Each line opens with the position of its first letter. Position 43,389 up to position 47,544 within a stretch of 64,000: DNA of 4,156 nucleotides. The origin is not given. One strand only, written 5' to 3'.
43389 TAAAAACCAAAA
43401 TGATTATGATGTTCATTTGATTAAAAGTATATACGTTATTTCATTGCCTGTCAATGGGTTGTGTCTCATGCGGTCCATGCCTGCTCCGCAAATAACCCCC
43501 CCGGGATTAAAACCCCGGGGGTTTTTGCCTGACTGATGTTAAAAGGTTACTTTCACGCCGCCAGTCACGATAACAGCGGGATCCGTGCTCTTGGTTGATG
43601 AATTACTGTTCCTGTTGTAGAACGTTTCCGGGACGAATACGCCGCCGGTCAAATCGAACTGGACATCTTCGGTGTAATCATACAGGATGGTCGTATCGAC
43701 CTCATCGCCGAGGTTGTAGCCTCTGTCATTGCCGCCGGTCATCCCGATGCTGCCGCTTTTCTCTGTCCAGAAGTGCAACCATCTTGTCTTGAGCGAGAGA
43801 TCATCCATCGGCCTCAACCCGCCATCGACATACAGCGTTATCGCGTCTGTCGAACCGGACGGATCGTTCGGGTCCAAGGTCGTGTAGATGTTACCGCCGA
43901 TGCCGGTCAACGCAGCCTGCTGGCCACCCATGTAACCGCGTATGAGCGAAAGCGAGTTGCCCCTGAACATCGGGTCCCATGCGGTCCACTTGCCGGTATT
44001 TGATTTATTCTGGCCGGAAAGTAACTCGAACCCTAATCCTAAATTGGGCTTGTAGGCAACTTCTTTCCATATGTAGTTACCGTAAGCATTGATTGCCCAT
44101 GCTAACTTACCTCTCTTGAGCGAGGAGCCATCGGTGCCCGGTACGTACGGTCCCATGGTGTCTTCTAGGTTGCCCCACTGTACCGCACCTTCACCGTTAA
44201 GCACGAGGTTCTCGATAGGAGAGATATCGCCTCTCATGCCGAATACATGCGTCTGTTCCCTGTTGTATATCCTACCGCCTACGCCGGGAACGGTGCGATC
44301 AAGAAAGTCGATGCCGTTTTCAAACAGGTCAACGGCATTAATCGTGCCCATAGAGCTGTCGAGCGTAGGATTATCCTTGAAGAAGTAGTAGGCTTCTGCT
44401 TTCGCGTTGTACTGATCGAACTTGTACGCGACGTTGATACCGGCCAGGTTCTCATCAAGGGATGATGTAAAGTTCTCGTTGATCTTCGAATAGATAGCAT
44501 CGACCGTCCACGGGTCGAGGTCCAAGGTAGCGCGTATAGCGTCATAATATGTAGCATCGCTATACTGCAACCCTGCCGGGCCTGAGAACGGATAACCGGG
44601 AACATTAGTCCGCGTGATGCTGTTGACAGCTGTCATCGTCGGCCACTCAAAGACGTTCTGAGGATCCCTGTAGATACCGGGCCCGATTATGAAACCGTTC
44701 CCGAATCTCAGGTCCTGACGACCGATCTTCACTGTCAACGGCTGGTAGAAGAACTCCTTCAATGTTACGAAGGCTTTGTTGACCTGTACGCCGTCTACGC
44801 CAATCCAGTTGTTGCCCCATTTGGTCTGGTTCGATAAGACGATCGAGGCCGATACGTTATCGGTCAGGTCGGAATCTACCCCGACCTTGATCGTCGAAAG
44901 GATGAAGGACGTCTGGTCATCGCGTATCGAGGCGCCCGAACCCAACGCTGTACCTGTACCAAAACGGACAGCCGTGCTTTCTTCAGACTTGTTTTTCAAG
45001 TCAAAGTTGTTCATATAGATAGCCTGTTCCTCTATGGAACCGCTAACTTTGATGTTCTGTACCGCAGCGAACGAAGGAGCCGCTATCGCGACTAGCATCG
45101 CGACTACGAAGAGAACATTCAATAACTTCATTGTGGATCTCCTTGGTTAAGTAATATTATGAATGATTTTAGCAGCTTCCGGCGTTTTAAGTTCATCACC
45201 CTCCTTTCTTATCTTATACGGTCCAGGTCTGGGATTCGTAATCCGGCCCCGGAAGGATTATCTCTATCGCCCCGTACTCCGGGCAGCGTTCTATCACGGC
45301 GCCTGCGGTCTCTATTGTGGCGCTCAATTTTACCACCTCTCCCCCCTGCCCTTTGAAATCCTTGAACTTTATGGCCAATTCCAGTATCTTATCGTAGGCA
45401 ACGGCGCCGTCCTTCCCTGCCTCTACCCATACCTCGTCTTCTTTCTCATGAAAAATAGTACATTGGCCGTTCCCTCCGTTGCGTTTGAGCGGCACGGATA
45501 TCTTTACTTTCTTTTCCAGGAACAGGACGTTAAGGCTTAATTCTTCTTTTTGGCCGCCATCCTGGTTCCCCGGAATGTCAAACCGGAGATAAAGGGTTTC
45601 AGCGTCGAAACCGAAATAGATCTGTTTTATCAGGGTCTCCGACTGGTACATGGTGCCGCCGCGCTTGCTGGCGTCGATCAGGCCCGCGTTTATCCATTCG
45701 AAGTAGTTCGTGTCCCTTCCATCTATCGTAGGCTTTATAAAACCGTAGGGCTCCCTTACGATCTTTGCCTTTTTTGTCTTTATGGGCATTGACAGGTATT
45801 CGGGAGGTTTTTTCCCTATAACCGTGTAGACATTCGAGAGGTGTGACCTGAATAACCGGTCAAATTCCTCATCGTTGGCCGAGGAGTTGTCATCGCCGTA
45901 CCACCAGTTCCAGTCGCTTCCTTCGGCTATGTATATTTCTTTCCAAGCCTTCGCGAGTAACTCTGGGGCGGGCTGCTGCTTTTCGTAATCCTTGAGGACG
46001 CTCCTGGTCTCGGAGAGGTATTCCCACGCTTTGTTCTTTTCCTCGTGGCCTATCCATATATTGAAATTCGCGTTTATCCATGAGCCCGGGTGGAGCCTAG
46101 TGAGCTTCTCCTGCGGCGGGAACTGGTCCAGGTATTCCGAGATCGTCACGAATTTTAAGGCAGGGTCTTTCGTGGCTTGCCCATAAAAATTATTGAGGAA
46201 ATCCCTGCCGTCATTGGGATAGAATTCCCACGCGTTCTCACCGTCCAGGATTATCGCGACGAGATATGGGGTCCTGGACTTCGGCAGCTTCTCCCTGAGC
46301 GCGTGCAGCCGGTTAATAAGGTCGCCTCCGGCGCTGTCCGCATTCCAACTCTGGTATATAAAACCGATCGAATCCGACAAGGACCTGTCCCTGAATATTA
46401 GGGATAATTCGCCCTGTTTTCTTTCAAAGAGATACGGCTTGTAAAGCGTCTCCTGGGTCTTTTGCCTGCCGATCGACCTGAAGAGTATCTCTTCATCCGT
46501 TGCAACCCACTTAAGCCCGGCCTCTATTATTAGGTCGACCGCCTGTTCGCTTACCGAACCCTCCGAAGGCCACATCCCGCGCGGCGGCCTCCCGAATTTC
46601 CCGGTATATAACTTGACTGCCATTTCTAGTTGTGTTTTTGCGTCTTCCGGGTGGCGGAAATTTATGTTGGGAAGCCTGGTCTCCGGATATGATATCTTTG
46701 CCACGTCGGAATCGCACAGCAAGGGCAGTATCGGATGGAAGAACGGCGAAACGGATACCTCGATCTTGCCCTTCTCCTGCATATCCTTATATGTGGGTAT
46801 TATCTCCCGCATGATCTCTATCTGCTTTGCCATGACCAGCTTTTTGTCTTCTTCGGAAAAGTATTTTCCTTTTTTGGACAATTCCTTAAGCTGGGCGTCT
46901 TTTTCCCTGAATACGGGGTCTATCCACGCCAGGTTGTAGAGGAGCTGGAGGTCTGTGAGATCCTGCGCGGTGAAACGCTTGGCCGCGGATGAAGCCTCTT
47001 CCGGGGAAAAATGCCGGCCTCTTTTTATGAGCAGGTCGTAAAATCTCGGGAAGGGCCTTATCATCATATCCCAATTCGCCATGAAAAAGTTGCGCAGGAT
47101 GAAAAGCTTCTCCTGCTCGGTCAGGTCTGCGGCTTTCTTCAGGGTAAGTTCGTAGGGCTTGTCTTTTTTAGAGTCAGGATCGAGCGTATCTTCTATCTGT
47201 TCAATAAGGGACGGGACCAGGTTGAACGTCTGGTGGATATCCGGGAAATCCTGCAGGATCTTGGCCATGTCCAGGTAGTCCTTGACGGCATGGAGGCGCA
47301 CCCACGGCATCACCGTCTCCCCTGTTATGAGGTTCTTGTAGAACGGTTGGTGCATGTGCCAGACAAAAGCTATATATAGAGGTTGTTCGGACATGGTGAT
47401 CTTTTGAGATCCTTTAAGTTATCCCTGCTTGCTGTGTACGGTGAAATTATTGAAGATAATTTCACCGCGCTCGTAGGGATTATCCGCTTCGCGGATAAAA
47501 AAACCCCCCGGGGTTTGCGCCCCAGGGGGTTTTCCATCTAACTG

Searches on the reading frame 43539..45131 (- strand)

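Call 21: search_protein_families(library=pfam, proteins=[window:43539-45131:-], max_evalue=0.00001)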
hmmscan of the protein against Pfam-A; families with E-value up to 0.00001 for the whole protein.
window:43539-45131:- (530 aa): 1 family
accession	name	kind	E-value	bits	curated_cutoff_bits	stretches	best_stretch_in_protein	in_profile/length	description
PF13372.12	Alginate_exp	-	1.9e-14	53.8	25.2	1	196-392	123-283/395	Alginate export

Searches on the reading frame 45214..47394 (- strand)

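Call 21: search_protein_families(library=pfam, proteins=[window:45214-47394:-], max_evalue=0.00001)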
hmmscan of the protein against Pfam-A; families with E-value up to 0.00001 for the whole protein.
window:45214-47394:- (726 aa): 1 family
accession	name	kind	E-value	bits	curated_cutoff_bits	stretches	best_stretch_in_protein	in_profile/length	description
PF03065.20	Glyco_hydro_57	-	1.1e-59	202.5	21.2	1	9-429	1-286/291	Glycosyl hydrolase family 57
